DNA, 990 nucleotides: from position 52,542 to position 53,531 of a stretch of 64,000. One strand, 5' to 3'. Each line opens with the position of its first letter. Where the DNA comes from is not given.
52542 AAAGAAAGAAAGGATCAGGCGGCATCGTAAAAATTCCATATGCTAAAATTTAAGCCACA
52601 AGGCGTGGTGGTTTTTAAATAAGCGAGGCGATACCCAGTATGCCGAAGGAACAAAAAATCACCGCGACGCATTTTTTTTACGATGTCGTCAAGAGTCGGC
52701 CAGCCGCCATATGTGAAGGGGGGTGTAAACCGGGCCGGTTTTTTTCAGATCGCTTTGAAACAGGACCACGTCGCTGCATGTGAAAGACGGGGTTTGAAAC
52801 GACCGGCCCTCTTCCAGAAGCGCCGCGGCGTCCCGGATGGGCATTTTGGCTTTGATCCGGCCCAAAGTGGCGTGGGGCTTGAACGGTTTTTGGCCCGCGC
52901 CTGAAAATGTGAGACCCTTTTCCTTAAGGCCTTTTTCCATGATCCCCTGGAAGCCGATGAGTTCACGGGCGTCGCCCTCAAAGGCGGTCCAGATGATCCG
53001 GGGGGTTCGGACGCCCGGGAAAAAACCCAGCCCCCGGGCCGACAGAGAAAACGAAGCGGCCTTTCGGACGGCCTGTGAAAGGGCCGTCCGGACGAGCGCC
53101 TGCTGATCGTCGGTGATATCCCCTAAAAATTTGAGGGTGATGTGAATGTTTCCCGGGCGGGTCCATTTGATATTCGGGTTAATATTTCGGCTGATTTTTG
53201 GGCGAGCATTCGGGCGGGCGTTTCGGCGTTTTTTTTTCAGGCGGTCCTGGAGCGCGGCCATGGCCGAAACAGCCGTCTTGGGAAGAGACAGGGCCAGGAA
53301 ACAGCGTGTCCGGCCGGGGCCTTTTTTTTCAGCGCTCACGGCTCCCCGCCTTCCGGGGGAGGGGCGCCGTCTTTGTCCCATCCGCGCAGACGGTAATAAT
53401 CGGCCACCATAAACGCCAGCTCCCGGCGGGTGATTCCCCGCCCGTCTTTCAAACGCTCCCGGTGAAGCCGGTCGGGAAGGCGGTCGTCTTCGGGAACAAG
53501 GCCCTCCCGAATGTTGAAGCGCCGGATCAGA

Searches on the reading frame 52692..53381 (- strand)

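Call 46: search_protein_families(library=pfam, proteins=[window:52692-53381:-], max_evalue=0.001)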
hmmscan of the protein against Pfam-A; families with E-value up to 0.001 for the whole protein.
window:52692-53381:- (230 aa): 3 families
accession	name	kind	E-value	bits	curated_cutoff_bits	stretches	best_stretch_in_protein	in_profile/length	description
PF02834.22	LigT_PEase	-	6.9e-22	77.9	23.3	2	69-131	25-87/87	LigT like Phosphoesterase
PF13563.12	2_5_RNA_ligase2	-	2.7e-10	40.9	27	1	79-211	26-149/152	2'-5' RNA ligase superfamily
PF10469.15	AKAP7_NLS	-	1.5e-05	25.5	24.4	1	67-209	32-189/208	AKAP7 2'5' RNA ligase-like domain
